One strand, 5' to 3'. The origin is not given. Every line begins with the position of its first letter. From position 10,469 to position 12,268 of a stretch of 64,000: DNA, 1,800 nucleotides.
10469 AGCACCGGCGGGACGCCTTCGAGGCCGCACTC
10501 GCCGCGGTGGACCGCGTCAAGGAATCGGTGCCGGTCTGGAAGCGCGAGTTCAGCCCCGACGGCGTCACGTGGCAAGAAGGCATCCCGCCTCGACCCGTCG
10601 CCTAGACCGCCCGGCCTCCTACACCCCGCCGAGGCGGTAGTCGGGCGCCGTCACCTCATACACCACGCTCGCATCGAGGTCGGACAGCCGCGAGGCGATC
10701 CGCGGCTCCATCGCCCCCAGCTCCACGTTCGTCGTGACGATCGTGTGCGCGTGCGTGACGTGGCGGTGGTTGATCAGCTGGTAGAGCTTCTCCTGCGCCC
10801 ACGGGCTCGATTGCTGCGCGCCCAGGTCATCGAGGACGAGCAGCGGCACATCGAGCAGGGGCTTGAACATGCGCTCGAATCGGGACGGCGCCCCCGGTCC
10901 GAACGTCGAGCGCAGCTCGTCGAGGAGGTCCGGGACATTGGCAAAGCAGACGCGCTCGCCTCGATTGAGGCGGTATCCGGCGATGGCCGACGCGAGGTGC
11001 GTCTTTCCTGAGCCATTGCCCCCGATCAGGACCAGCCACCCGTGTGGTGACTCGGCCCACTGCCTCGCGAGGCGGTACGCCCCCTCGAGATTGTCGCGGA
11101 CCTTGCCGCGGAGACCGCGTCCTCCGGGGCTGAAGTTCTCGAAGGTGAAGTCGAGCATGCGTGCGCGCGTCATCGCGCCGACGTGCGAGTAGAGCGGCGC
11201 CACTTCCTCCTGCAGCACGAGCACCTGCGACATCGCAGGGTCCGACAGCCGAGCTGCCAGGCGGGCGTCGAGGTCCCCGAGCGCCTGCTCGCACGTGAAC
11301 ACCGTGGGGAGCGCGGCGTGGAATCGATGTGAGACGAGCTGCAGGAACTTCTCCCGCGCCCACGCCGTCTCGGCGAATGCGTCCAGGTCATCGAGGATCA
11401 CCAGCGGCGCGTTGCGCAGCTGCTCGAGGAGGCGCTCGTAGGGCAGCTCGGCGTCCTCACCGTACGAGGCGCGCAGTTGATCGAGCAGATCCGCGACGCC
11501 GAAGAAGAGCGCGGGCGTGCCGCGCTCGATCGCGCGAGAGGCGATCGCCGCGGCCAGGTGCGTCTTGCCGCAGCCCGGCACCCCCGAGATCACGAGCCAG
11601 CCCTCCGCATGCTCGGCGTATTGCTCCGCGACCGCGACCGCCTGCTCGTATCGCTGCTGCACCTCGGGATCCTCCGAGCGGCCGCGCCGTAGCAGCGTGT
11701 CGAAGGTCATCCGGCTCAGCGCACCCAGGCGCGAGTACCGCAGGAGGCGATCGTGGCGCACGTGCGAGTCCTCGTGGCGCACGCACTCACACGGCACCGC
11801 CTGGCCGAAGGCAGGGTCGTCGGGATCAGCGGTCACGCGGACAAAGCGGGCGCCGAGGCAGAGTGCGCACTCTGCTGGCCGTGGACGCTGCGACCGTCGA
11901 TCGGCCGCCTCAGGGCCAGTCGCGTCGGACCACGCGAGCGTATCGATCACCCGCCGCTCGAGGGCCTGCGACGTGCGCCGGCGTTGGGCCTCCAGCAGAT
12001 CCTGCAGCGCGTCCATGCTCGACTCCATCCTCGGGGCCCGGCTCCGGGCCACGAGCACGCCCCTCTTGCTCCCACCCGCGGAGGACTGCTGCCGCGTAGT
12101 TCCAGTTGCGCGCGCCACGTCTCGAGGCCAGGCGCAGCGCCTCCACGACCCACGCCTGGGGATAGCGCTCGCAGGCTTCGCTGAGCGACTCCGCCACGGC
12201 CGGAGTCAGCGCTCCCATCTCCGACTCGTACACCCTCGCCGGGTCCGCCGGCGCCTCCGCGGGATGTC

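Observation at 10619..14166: Firmicute-style helicase-loading module next to dnaB: DnaD-domain protein plus a single ORF with two complete DnaC/DnaI AAA+ domains and a zinc ribbon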

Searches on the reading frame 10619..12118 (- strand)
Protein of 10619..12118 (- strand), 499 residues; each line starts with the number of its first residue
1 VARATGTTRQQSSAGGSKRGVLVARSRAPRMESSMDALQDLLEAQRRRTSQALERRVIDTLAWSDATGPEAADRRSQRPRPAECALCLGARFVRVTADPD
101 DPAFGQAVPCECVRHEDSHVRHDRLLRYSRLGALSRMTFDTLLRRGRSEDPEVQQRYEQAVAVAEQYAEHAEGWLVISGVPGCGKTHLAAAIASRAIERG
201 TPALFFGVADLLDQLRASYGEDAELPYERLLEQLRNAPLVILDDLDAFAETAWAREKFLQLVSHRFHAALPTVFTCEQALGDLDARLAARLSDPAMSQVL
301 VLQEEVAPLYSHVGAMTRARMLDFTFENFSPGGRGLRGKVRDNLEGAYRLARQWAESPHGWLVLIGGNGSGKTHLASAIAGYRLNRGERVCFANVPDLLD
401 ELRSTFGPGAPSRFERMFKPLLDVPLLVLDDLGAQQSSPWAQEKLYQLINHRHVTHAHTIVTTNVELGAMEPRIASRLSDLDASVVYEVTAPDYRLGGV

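Call 3: search_protein_families(library=pfam, proteins=[window:10619-12118:-], max_evalue=0.01)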
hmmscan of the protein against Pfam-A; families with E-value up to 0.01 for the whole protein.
window:10619-12118:- (499 aa): 31 families (the best 25 are shown)
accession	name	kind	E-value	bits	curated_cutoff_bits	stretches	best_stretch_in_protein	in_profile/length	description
PF01695.23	IstB_IS21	-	1.3e-34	120.2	24.1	2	362-469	95-198/238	IstB-like ATP binding protein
PF00308.24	Bac_DnaA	-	2.4e-14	54.3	23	2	154-292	17-156/162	Bacterial DnaA ATPAse domain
PF00004.35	AAA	-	4.1e-12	47.1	21.2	2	176-252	2-73/131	ATPase family associated with various cellular activities (AAA)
PF24883.2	NPHP3_N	-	3e-09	37.7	24.8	1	171-206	21-56/164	Nephrocystin 3, N-terminal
PF20720.3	nSTAND3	-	1.1e-08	35.4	27.2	1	172-201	17-46/155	Novel STAND NTPase 3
PF13191.12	AAA_16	-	5.3e-08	34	32.6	1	162-275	14-104/167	AAA ATPase domain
PF05729.18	NACHT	-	9.6e-08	32.5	26.7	0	175-250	3-95/167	NACHT domain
PF13521.12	AAA_28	-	5.9e-07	30.3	27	0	175-195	2-22/164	AAA domain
PF13604.12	AAA_30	-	2.5e-06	27.8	27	0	159-202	6-48/191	AAA domain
PF13401.12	AAA_22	-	3.3e-06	27.9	27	1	171-260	4-102/130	AAA domain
PF00005.33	ABC_tran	-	3.6e-06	28.1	25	0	361-387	13-39/137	ABC transporter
PF13671.12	AAA_33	-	1e-05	26.3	27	0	176-292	3-120/143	AAA domain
PF13245.12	AAA_19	-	5.2e-05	23.9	25.1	0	171-200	10-39/134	AAA domain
PF13173.12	AAA_14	-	6.9e-05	23.3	27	0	174-246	4-72/129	AAA domain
PF13238.12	AAA_18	-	0.00013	22.8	29.4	0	176-230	2-51/128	AAA domain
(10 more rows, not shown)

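Call 4: search_protein_families(library=ncbifam, proteins=[window:10619-12118:-], max_evalue=0.01)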
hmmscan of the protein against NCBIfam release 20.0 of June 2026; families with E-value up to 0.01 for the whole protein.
window:10619-12118:- (499 aa): 38 families (the best 25 are shown)
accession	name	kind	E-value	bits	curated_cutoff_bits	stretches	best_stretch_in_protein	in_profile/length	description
NF005992.0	PRK08116.1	subfamily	1.1e-60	205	189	2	317-495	75-252/269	hypothetical protein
NF038214.1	IS21_help_AAA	equivalog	1.1e-40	139.8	200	2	362-468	93-195/232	IS21-like element helper ATPase IstB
NF005304.0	PRK06835.1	equivalog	1.1e-37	129.9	215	2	336-479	161-306/330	ATP-binding protein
NF005931.1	PRK07952.1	equivalog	6e-34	117.7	357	2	152-293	75-220/246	replicative helicase loader DnaC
NF006505.0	PRK08939.1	equivalog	4.8e-28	98.3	228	2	140-289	123-271/306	primosomal protein DnaI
NF009043.0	PRK12377.1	subfamily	6.5e-28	98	389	2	361-480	103-220/248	ATP-binding protein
NF005378.0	PRK06921.1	subfamily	1.1e-25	90.3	207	2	108-306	55-255/266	hypothetical protein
TIGR00362.1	DnaA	equivalog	7.6e-23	81.3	343.9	2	345-494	120-271/437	chromosomal replication initiator protein DnaA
NF005098.0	PRK06526.1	subfamily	4.7e-20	72.1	296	2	175-308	112-241/266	transposase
NF001154.0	PRK00149.3-3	equivalog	7.6e-20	71.3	410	2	346-479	134-274/462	chromosomal replication initiator protein DnaA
TIGR03420.1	DnaA_homol_Hda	equivalog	6.4e-19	68.4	194.8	2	156-302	21-159/226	DnaA regulatory inactivator Hda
NF006038.0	PRK08181.1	subfamily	1.6e-18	67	317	2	158-297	94-224/271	transposase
NF006616.1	PRK09183.1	subfamily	2.5e-17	63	300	2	175-288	103-213/253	IS21-like element helper ATPase IstB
NF051883.1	DnaARegInactHdaA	equivalog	2e-09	37.4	300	1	151-196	20-65/229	DnaA regulatory inactivator HdaA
NF009087.0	PRK12422.1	equivalog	2.1e-08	33.8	657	1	361-478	143-260/455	chromosomal replication initiator protein DnaA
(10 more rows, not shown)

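Call 5: find_homologous_proteins(query=window:10619-12118:-, max_evalue=0.00001)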
Query window:10619-12118:- (499 aa): 7999 proteins with E <= 0.00001 among 8000 candidates; the best 120 are listed.
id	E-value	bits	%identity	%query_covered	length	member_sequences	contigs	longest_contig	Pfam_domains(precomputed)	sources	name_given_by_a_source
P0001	4.6e-287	970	92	93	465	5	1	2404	PF13604.13,PF13671.13,PF00004.36,PF13401.13,PF13191.13,PF01695.24,PF00308.25,PF24883.3,PF00005.34,PF05729.19,PF13521.13,PF20720.4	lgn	-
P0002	7.5e-256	868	82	93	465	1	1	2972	PF13604.13,PF13245.13,PF13671.13,PF00004.36,PF13401.13,PF07728.21,PF13191.13,PF01695.24,PF00308.25,PF24883.3,PF05729.19,PF13521.13,PF20720.4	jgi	jgi:DNA replication protein DnaC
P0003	2.1e-250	850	80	93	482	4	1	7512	PF01695.24,PF00308.25,PF13604.13,PF24883.3,PF05729.19,PF13671.13,PF00004.36,PF13401.13,PF20720.4,PF13191.13,PF02562.23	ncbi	-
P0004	1.0e-249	847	78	96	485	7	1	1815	PF13604.13,PF13671.13,PF00004.36,PF13401.13,PF07728.21,PF04851.22,PF13191.13,PF02562.23,PF01695.24,PF00308.25,PF24883.3,PF05729.19,PF20720.4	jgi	jgi:DNA replication protein DnaC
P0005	6.0e-245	832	88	83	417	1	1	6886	PF13604.13,PF13245.13,PF13671.13,PF00004.36,PF13401.13,PF13191.13,PF01695.24,PF00308.25,PF24883.3,PF00005.34,PF05729.19,PF13521.13,PF00910.29,PF20720.4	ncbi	-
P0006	1.2e-216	738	78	82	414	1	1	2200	PF13173.13,PF06745.20,PF13604.13,PF13671.13,PF00004.36,PF13401.13,PF04851.22,PF13191.13,PF01695.24,PF00308.25,PF24883.3,PF05729.19,PF13521.13,PF20720.4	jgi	jgi:DNA replication protein DnaC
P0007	1.4e-198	679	66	93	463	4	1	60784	PF13604.13,PF13245.13,PF00004.36,PF13401.13,PF13238.13,PF01637.25,PF07728.21,PF00931.29,PF13191.13,PF01695.24,PF00308.25,PF24883.3,PF00005.34,PF05729.19,PF13521.13,PF00910.29,PF20720.4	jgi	-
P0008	2.5e-195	668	69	88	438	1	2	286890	PF01695.24,PF00308.25,PF24883.3,PF05729.19,PF00004.36,PF13401.13,PF07728.21,PF20720.4,PF00931.29,PF13191.13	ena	-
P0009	6.6e-195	667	69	83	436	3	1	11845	PF13604.13,PF00004.36,PF13401.13,PF07728.21,PF04851.22,PF13191.13,PF01695.24,PF00308.25,PF24883.3,PF05729.19,PF13521.13,PF20720.4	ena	-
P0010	4.8e-194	664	65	93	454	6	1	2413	PF13173.13,PF06745.20,PF13604.13,PF13245.13,PF13671.13,PF00004.36,PF13401.13,PF05496.19,PF01637.25,PF07728.21,PF04851.22,PF00931.29,PF13191.13,PF01695.24,PF00308.25,PF24883.3,PF00005.34,PF05729.19,PF13521.13,PF00910.29,PF20720.4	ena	-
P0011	1.6e-191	655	67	87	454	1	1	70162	PF13173.13,PF06745.20,PF01443.25,PF13604.13,PF13671.13,PF00004.36,PF13401.13,PF05496.19,PF07728.21,PF04851.22,PF00931.29,PF13191.13,PF01695.24,PF00308.25,PF24883.3,PF00005.34,PF05729.19,PF13521.13,PF00910.29,PF20720.4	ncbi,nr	ncbi:MAG: AAA family ATPase [Dehalococcoidia bacterium]|nr:AAA family ATPase [Dehalococcoidia bacter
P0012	5.7e-191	654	67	83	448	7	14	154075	PF13604.13,PF13671.13,PF00004.36,PF13401.13,PF07728.21,PF04851.22,PF00931.29,PF13191.13,PF01695.24,PF00308.25,PF00158.33,PF24883.3,PF00005.34,PF05729.19,PF13521.13,PF20720.4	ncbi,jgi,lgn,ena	-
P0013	1.4e-190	652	67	84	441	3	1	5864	PF13173.13,PF13604.13,PF13671.13,PF00004.36,PF13401.13,PF00448.29,PF07728.21,PF04851.22,PF00931.29,PF13191.13,PF01695.24,PF00308.25,PF00158.33,PF24883.3,PF00005.34,PF05729.19,PF13521.13,PF00910.29,PF20720.4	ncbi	-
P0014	1.7e-190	652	67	83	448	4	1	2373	PF13604.13,PF13671.13,PF00004.36,PF13401.13,PF07728.21,PF04851.22,PF00931.29,PF13191.13,PF01695.24,PF00308.25,PF00158.33,PF24883.3,PF00005.34,PF05729.19,PF13521.13,PF20720.4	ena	-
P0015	4.6e-190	651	70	83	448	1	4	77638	PF01443.25,PF13604.13,PF13671.13,PF00004.36,PF13401.13,PF07728.21,PF04851.22,PF00931.29,PF13191.13,PF01695.24,PF00308.25,PF24883.3,PF00005.34,PF05729.19,PF13521.13,PF20720.4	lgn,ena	-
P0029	1.4e-183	629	69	83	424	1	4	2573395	PF01695.24,PF00308.25,PF24883.3,PF05729.19,PF00910.29,PF00004.36,PF13401.13,PF07728.21,PF20720.4,PF00931.29,PF13191.13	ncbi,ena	-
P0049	1.1e-177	610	66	81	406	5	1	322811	PF13173.13,PF13604.13,PF13671.13,PF00004.36,PF13401.13,PF05496.19,PF07728.21,PF04851.22,PF00931.29,PF13191.13,PF01695.24,PF00308.25,PF00158.33,PF24883.3,PF00005.34,PF05729.19,PF13521.13,PF00910.29,PF20720.4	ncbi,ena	-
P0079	6.0e-171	588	61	89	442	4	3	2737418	PF13173.13,PF13604.13,PF00004.36,PF13401.13,PF01637.25,PF13191.13,PF01695.24,PF00308.25,PF24883.3,PF00005.34,PF05729.19,PF13521.13,PF20720.4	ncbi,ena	-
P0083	1.4e-170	586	64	81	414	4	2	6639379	PF13173.13,PF13245.13,PF00004.36,PF13401.13,PF04851.22,PF13191.13,PF01695.24,PF00308.25,PF00158.33,PF24883.3,PF00005.34,PF05729.19,PF00910.29,PF20720.4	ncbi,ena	-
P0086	1.6e-170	586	65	83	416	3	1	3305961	PF01443.25,PF13604.13,PF13671.13,PF00004.36,PF13401.13,PF05496.19,PF07728.21,PF04851.22,PF00931.29,PF13191.13,PF01695.24,PF00308.25,PF24883.3,PF00005.34,PF05729.19,PF20720.4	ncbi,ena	-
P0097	2.5e-169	582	63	83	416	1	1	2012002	PF13173.13,PF06745.20,PF13604.13,PF13671.13,PF00004.36,PF13401.13,PF13238.13,PF05496.19,PF07728.21,PF00931.29,PF13191.13,PF01695.24,PF00308.25,PF24883.3,PF00005.34,PF05729.19,PF20720.4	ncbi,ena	-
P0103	1.5e-168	580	64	83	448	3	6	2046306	PF13173.13,PF01695.24,PF00308.25,PF05729.19,PF13521.13,PF00910.29,PF00004.36,PF13401.13,PF20720.4,PF13191.13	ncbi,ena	-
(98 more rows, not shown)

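Call 7: search_solved_structures(query=window:10619-12118:-, max_evalue=0.001, show_alignments=3)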
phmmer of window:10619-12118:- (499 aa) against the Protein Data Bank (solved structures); distinct sequences matched with E-value up to 0.001: 52.
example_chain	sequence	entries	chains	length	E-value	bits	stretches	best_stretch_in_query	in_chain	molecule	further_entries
5bq5_A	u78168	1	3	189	2.3e-17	66.2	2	363-470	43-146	Insertion sequence IS5376 putative ATP-binding protein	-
3ec2_A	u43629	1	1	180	1.6e-13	53.5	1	362-485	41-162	DNA replication protein DnaC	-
3ecc_A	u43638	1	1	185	1.7e-13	53.4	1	362-485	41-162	DNA replication protein DnaC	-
6qel_G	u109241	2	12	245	7.5e-13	51.3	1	159-293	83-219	DNA replication protein dnaC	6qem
2w58_A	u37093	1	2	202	3.1e-10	42.7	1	173-280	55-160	PRIMOSOME COMPONENT (HELICASE LOADER)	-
2qgz_A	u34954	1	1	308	5.5e-10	41.9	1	160-290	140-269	Putative primosome component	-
4m4w_J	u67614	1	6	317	5.8e-09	38.5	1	150-277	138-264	Primosomal protein DnaI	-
8q3w_A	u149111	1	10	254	1.8e-08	36.9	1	363-470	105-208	Insertion sequence IS5376 putative ATP-binding protein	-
5he8_A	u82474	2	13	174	2.3e-08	36.5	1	362-476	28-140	Helicase loader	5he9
8q4d_E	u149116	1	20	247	3.1e-08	36.1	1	174-469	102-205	Insertion sequence IS5376 putative ATP-binding protein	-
2z4r_A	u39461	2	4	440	3.6e-05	26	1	322-477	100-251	Chromosomal replication initiator protein dnaA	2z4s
2hcb_A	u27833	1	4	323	7.1e-05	25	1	358-464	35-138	Chromosomal replication initiator protein dnaA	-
1l8q_A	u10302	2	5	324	7.1e-05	25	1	358-464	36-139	Chromosomal replication initiator protein dnaA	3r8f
9bji_A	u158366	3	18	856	8.2e-05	24.8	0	175-251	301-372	Nuclear valosin-containing protein-like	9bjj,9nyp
7wub_C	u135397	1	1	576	0.00022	23.4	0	175-265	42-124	Transitional endoplasmic reticulum ATPase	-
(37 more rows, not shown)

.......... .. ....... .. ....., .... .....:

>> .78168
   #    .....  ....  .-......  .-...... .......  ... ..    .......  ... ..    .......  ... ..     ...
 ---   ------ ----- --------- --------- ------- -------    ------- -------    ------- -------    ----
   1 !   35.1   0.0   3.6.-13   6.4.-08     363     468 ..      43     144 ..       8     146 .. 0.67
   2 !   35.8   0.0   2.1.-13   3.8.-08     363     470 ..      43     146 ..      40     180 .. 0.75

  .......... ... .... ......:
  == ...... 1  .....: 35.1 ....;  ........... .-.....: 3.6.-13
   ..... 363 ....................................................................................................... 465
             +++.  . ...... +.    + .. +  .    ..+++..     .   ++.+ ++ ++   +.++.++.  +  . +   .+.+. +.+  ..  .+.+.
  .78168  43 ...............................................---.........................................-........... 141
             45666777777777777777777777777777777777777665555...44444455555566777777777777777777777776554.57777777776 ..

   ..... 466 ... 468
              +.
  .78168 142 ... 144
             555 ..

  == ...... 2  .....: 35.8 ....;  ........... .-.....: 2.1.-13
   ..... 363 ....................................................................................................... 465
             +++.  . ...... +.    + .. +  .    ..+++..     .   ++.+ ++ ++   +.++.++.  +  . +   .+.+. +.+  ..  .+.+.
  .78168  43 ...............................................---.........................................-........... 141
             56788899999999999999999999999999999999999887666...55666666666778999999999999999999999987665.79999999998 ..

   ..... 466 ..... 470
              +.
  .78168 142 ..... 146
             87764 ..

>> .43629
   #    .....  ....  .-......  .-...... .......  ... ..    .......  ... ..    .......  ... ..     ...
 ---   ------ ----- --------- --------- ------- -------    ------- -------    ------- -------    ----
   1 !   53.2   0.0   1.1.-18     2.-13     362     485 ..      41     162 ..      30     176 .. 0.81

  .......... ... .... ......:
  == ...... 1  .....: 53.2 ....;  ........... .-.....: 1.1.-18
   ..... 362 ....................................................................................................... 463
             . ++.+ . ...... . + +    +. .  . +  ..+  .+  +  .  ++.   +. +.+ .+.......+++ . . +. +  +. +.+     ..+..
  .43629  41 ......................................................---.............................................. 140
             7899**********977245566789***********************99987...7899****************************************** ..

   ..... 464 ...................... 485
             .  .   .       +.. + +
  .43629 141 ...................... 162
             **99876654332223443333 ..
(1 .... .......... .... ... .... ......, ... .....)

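Call 12: find_related_loci(query=A1, collection=genome_contigs, flank=6000)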
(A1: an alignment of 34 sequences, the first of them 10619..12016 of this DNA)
Query A1 (465 aa) in genome_contigs; peptide patterns used: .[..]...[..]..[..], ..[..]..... (x = any residue, [..] = any of these).
600 stretches matched a pattern (row limit reached: there are more); 539 encode a relative of the query (tblastn E <= 1e-3); the best 80 are kept; 80 distinct loci.
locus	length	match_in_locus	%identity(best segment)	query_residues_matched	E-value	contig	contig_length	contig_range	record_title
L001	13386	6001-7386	67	1-465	0e+0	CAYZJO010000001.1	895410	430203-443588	MAG TPA_asm: uncultured Dehalococcoidaceae bacterium isolate binchicken_co235_250 genome assembly, contig: NODE_1_length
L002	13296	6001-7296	66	33-464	0e+0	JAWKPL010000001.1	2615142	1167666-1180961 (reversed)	MAG: Dehalococcoidia bacterium isolate ABC1.207 ABC1.207.fa-1, whole genome shotgun sequence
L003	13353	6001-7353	61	13-463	1e-176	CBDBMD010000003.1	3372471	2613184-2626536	MAG: Dehalococcoidia bacterium isolate 82647b19-91a1-4440-b29b-303ca9d817fb genome assembly, contig: contig_3, whole gen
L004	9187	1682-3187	61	12-462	6e-176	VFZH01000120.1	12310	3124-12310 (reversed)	MAG: Acidimicrobiia bacterium isolate K_Offshore_80m_m2_020 K_Offshore_80m_m2_020_Ga0194132_10010475, whole genome shotg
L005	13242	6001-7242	62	50-463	2e-162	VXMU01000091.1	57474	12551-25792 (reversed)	MAG: Chloroflexi bacterium isolate SB0661_bin_44 NODE_627_length_57474_cov_45.441579, whole genome shotgun sequence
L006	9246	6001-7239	62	50-461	3e-162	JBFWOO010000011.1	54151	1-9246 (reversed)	MAG: Dehalococcoidia bacterium isolate CA_2019_TPBF_138 NODE_4133_length_54151_cov_9.149378_TPBF, whole genome shotgun s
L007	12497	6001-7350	47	13-465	2e-146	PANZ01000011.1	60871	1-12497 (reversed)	MAG: Chloroflexota bacterium isolate SAT228 267155, whole genome shotgun sequence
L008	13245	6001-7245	50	50-463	1e-126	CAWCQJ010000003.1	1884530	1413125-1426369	MAG: uncultured Chloroflexia bacterium isolate MFD05442.bin.2.62 genome assembly, contig: contig_425, whole genome shotg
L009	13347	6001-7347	42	1-461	9e-124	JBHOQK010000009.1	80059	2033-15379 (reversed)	MAG: Dehalococcoidia bacterium isolate C0_12 k141_48004, whole genome shotgun sequence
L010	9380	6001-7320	44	21-461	7e-124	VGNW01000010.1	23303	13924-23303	MAG: Chloroflexi bacterium isolate M_DeepCast_200m_m2_194 M_DeepCast_200m_m2_194_Ga0194113_10002864, whole genome shotgu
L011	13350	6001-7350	45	1-461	8e-123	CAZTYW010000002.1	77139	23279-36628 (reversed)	MAG TPA_asm: uncultured Dehalococcoidia bacterium isolate SRP239594_co1_177 genome assembly, contig: NODE_24_length_7713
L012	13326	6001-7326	44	19-461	2e-122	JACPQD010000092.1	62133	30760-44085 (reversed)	MAG: Chloroflexi bacterium isolate NC_groundwater_644_Ag_B-0.1um_60_123 B_1_S1_Biohub_coassembly_k141_4790102, whole gen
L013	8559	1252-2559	49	30-463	1e-122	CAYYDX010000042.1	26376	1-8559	MAG TPA_asm: uncultured Anaerolineaceae bacterium isolate binchicken_co322_198 genome assembly, contig: NODE_2845_length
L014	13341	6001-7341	43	1-461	4e-121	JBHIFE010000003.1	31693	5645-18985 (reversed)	MAG: Dehalococcoidales bacterium isolate b1.sp3_bin.55 NODE_234_length_31693_cov_6.020513, whole genome shotgun sequence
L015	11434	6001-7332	45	1-461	6e-121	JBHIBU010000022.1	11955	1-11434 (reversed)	MAG: Dehalococcoidia bacterium isolate FS_3_bin.7 NODE_398_length_11955_cov_8.076303, whole genome shotgun sequence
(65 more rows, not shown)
